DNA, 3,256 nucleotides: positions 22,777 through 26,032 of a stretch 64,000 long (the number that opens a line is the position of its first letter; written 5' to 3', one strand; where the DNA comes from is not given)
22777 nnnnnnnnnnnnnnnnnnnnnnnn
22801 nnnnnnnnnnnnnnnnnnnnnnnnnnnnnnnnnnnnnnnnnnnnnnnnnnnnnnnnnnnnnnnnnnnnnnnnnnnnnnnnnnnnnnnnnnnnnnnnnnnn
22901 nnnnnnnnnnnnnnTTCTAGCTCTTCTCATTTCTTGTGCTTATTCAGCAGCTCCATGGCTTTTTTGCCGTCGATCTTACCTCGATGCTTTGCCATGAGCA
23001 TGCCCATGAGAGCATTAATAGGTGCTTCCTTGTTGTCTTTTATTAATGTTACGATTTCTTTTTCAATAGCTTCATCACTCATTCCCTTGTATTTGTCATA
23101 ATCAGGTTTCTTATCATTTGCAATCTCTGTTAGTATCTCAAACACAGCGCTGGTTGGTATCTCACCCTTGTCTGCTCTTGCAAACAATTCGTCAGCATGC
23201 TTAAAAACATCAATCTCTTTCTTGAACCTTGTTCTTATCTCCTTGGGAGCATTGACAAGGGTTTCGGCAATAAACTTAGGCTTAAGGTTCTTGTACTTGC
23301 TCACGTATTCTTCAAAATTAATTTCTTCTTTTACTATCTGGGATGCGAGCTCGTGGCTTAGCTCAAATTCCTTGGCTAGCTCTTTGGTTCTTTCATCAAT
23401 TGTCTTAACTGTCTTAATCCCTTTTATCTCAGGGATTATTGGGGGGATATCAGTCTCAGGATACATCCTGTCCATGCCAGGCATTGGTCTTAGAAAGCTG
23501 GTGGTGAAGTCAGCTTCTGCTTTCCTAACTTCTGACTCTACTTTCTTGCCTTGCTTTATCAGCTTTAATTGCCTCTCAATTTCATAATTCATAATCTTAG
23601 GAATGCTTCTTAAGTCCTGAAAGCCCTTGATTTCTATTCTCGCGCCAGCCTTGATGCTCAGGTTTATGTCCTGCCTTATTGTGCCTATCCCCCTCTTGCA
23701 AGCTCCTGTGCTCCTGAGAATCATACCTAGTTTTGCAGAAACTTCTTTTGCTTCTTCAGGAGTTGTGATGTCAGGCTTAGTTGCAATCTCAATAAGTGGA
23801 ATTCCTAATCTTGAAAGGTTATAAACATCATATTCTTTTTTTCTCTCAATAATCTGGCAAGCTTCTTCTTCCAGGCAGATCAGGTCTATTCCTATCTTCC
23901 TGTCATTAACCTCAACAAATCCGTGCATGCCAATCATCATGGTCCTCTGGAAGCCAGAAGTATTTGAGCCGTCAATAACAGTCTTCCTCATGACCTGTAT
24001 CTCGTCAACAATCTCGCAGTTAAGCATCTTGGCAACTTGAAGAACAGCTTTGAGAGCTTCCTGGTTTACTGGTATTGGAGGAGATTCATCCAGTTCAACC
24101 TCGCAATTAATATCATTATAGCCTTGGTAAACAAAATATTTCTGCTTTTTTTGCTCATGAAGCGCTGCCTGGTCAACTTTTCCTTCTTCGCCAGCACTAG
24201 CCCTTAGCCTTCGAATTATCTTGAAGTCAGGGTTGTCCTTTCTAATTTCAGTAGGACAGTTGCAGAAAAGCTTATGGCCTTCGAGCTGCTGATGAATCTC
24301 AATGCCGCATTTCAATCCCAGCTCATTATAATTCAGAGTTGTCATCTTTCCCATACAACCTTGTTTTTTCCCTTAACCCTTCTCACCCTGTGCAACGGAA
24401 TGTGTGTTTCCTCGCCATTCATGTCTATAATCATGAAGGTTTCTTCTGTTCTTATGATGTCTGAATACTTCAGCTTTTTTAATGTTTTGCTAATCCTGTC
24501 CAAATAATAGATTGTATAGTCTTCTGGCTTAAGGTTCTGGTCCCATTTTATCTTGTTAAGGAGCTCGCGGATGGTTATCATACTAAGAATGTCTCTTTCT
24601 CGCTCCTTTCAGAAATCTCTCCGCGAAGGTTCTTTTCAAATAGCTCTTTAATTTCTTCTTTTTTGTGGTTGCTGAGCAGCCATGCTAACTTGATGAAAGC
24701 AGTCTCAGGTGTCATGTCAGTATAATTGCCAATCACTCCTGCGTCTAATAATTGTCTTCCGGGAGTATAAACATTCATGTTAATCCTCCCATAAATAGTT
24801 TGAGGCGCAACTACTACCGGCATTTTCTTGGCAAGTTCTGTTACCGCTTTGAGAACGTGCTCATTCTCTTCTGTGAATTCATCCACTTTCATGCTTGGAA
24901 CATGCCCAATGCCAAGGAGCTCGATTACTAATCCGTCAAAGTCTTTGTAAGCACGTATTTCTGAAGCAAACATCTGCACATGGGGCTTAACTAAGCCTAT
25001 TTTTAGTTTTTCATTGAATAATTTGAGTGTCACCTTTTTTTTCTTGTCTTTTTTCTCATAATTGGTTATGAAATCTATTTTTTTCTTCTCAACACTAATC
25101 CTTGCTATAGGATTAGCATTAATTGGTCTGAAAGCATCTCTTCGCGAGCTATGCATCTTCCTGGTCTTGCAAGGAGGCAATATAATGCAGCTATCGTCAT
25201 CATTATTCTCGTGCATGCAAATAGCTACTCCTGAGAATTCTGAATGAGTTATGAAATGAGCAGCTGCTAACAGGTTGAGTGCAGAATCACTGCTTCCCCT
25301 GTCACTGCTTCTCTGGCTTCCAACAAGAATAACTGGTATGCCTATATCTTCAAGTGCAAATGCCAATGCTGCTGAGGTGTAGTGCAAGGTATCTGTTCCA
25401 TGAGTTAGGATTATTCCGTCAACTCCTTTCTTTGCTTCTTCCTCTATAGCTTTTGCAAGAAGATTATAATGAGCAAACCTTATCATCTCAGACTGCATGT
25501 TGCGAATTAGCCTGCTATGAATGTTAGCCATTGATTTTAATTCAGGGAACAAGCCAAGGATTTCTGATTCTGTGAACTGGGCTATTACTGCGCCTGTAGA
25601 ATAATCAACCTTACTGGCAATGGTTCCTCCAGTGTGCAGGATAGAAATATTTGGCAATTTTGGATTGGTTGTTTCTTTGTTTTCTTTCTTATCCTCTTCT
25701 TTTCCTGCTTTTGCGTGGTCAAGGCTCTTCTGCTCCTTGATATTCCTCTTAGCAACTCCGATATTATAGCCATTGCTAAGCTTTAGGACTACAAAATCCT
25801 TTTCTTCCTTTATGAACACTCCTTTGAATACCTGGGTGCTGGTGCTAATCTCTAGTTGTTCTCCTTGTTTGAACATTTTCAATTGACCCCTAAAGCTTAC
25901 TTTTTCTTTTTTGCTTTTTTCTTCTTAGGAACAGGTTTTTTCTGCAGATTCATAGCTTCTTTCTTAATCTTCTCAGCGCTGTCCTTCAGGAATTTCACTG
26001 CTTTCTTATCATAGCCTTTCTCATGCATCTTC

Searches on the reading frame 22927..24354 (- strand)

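Call 53: search_protein_families(library=pfam, proteins=[window:22927-24354:-], max_evalue=0.001)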
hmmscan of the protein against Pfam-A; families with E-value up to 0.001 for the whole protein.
window:22927-24354:- (475 aa): 2 families
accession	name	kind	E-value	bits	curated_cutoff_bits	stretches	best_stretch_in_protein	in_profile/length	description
PF02934.20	GatB_N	-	8.5e-60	202.7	23.4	1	15-307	2-270/277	GatB/GatE catalytic domain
PF02637.23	GatB_Yqey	-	2.8e-08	34.2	27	1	347-472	3-146/148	GatB domain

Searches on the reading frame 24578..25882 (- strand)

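Call 53: search_protein_families(library=pfam, proteins=[window:24578-25882:-], max_evalue=0.001)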
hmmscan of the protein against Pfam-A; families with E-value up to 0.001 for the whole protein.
window:24578-25882:- (434 aa): 3 families
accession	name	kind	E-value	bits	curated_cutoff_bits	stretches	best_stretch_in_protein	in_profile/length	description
PF00710.25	Asparaginase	-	3.5e-54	183.7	22.5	1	78-271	1-187/193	Asparaginase, N-terminal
PF17763.6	Asparaginase_C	-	1.9e-19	70.2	34.6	1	295-415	2-114/114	Glutaminase/Asparaginase C-terminal domain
PF18195.6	GatD_N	-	8.7e-11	41.5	25.7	1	4-48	1-49/54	GatD N-terminal domain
